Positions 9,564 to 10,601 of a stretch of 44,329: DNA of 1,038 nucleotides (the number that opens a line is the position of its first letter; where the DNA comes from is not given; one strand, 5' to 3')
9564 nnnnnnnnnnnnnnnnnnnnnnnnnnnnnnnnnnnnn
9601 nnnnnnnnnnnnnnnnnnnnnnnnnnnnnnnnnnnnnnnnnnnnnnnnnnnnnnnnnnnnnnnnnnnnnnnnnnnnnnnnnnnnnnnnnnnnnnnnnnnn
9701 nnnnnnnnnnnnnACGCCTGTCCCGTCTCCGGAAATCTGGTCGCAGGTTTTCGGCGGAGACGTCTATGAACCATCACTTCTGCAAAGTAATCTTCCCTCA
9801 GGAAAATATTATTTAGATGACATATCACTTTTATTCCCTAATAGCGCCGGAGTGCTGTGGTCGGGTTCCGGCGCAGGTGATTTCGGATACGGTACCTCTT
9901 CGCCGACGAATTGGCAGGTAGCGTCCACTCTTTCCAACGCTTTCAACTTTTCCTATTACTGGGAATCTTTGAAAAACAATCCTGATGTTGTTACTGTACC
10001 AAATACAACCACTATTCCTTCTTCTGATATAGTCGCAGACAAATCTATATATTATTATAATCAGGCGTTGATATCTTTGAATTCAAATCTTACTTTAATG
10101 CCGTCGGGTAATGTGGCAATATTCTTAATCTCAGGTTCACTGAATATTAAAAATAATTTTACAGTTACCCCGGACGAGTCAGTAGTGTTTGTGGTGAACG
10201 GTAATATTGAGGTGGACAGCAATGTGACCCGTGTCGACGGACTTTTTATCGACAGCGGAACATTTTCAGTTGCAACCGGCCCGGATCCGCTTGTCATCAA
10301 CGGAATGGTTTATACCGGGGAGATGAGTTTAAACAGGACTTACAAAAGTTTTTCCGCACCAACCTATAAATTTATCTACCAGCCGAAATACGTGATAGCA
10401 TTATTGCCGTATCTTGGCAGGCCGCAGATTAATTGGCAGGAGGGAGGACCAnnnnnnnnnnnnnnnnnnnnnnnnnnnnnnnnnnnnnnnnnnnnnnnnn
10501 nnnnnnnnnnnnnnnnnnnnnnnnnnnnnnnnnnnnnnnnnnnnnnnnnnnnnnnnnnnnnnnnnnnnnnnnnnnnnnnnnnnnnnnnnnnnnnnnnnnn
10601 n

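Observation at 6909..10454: Giant secreted protein: 18-cysteine N-terminal knot, modular domains on TPTPT stalks, translationally coupled to a PilX-like gene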

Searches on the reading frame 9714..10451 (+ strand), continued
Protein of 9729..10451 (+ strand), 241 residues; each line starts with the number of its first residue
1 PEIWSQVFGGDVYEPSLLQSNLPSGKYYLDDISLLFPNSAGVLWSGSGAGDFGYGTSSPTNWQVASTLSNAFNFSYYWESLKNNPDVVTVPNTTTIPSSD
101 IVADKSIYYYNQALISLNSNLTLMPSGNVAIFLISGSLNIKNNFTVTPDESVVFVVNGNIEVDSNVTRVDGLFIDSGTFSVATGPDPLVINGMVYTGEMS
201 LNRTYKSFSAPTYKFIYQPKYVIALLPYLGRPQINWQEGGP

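Call 73: search_protein_families(library=phrogs, proteins=[window:9729-10451:+], max_evalue=0.01)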
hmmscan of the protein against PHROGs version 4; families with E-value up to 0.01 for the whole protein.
window:9729-10451:+ (241 aa): 0 families

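Call 81: list_cluster_members(proteins=[P0044, P0052, P0056, P0066, P0071, P0078, P0084, P0096, P0129, P0137])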
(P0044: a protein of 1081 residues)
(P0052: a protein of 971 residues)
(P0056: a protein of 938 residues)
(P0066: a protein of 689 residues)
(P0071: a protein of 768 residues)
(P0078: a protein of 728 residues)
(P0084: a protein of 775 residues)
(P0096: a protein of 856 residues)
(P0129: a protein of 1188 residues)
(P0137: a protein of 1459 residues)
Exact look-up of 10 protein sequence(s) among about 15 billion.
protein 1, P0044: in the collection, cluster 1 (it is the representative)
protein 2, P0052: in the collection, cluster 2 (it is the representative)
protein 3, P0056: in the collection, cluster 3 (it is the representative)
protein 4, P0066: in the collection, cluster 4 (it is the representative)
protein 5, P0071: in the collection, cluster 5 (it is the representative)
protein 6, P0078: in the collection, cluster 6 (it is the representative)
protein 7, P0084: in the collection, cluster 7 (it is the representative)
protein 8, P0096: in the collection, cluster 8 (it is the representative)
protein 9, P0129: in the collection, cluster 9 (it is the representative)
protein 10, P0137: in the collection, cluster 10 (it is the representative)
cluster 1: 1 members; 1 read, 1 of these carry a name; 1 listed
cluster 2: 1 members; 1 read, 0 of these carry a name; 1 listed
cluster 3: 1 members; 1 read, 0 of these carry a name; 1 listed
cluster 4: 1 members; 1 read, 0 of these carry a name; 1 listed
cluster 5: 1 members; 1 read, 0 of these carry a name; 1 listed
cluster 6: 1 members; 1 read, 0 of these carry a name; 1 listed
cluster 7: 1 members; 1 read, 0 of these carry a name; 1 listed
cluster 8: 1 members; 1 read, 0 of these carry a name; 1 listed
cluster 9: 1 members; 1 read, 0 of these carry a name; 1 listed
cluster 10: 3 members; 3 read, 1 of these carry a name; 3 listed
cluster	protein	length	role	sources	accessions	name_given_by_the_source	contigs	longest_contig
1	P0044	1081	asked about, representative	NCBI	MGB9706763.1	MAG: hypothetical protein ACPLXP_01625 [Microgenomates group bacterium]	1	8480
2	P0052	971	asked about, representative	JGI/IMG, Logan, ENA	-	-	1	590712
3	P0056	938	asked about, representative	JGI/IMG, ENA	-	-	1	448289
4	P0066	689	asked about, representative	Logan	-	-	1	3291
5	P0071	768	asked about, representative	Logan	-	-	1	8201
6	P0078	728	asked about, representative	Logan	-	-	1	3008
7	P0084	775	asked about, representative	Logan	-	-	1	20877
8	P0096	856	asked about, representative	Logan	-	-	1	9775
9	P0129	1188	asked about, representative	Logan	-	-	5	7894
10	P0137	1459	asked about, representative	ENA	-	-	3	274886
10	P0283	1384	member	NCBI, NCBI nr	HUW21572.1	MAG TPA: PPC domain-containing protein [Candidatus Bathyarchaeia archaeon] | PPC domain-containing protein [Candidatus Bathyarchaeia archaeon]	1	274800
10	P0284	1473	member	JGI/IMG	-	-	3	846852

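Call 82: find_encoding_contigs(protein=P0137, flank=10000, max_places=1)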
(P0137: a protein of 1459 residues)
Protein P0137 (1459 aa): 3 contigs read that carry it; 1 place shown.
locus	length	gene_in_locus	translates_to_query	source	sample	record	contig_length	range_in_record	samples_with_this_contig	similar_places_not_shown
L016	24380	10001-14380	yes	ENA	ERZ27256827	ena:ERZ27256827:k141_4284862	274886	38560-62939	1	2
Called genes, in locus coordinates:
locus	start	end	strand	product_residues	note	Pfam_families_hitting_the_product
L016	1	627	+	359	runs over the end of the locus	PF13354:Beta-lactamase2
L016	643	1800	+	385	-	-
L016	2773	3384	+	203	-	PF16158:N_BRCA1_IG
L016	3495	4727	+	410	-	PF13439:Glyco_transf_4, PF13579:Glyco_trans_4_4 (weak), PF20706:GT4-conflict, PF00534:Glycos_transf_1, PF13692:Glyco_trans_1_4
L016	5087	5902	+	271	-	PF03808:Glyco_tran_WecG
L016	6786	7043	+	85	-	PF01934:HepT-like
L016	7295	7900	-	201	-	-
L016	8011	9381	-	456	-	-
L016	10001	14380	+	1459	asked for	PF04151:PPC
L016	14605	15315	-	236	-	-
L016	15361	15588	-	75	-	PF00376:MerR (weak), PF12728:HTH_17, PF13411:MerR_1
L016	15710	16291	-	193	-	-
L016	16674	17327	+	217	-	PF01797:Y1_Tnp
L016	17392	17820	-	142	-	PF16320:Ribosomal_L12_N, PF00542:Ribosomal_L12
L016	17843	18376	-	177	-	PF00466:Ribosomal_L10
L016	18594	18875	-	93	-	-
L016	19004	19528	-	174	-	-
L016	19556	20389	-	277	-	PF00687:Ribosomal_L1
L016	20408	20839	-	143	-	PF03946:Ribosomal_L11_N, PF00298:Ribosomal_L11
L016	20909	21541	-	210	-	PF02357:NusG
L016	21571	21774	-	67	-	PF00584:SecE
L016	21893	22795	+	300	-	PF00483:NTP_transferase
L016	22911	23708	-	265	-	PF13641:Glyco_tranf_2_3, PF00535:Glycos_transf_2, PF10111:Glyco_tranf_2_2 (weak)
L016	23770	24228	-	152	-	PF09424:YqeY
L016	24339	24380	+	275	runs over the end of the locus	PF00483:NTP_transferase, PF12804:NTP_transf_3 (weak)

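Call 85: fold_search(model_id=the predicted structure, library=viral)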
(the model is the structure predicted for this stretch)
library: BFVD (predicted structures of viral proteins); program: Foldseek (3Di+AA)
matches with E <= 10: 168; with E <= 0.001: 0
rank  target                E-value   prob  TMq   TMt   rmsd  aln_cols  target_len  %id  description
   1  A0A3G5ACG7            1.4e-01  0.21  0.25  0.18  13.5       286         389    9  DUF3494 domain-containing protein [Hyperionvirus sp.]
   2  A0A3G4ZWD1            3.2e-01  0.11  0.17  0.08  16.0       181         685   15  Collagen-like protein [Edafosvirus sp.]
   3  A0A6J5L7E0            3.9e-01  0.05  0.12  0.04  17.4       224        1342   12  Regulator of chromosome condensation, RCC1 [uncultured Caudovirales phage]
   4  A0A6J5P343            4.8e-01  0.10  0.17  0.17  15.8       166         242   12  Uncharacterized protein [uncultured Caudovirales phage]
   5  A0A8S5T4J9            6.4e-01  0.02  0.13  0.05  21.0       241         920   14  PKD domain-containing protein [Siphoviridae sp. ctn8e14]
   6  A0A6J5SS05            8.2e-01  0.06  0.19  0.09  21.0       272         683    9  Colicin E3-like ribonuclease domain containing protein [uncultured Caudovirales phage]
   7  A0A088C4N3            9.1e-01  0.03  0.14  0.05  20.8       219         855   10  (no name in the UniProt tables at hand)
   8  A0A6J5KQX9            9.6e-01  0.18  0.23  0.35  11.3       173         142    9  Uncharacterized protein [uncultured Caudovirales phage]
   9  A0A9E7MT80            9.6e-01  0.03  0.13  0.09  17.1       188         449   12  (no name in the UniProt tables at hand)
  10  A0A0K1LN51            1.1e+00  0.02  0.14  0.13  21.0       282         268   10  Uncharacterized protein [Caulobacter phage Seuss]
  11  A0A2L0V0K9            1.1e+00  0.02  0.13  0.04  20.8       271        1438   11  High-affnity carbon uptake protein Hat/HatR [Agrobacterium phage Atu_ph07]
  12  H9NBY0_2              1.2e+00  0.02  0.15  0.06  23.1       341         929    8  (no name in the UniProt tables at hand)
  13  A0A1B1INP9            1.3e+00  0.08  0.19  0.20  20.6       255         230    7  (no name in the UniProt tables at hand)
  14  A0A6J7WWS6            1.4e+00  0.01  0.12  0.04  29.8       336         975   12  Uncharacterized protein [uncultured Caudovirales phage]
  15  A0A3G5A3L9            1.6e+00  0.03  0.14  0.09  15.6       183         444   12  Collagen triple helix repeat protein [Harvfovirus sp.]
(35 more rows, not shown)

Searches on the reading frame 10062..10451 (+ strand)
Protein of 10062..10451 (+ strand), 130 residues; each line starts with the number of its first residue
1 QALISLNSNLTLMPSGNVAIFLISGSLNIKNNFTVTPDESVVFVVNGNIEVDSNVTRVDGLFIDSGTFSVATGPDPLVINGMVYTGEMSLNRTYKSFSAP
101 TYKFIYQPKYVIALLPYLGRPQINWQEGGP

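Call 45: find_related_loci(query=A5, collection=genome_contigs, flank=10000)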
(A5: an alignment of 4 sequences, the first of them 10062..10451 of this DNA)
Query A5 (130 aa) in genome_contigs; peptide patterns used: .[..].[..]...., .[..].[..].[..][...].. (x = any residue, [..] = any of these).
151 stretches matched a pattern; 4 encode a relative of the query (tblastn E <= 1e-3); 4 distinct loci.
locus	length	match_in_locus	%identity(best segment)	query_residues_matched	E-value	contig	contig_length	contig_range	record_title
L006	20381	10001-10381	69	4-130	8e-59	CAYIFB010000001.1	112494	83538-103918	MAG TPA_asm: uncultured Gammaproteobacteria bacterium isolate ERP119705_co19_135 genome assembly, contig: NODE_42_length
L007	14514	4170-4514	58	14-127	3e-44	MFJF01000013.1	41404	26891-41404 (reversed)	MAG: Candidatus Gottesmanbacteria bacterium RIFCSPHIGHO2_01_FULL_40_15 rifcsphigho2_01_scaffold_2136, whole genome shotg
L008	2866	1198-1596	52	5-130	8e-42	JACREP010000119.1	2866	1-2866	MAG: Candidatus Gottesmanbacteria bacterium isolate NC_groundwater_1702_Pr3_B-0.1um_50_12 SR-2_scaffold_141_3909883, who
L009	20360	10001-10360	45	16-130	2e-32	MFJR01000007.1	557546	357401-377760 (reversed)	MAG: Candidatus Gottesmanbacteria bacterium RIFCSPLOWO2_01_FULL_39_12b rifcsplowo2_01_scaffold_21, whole genome shotgun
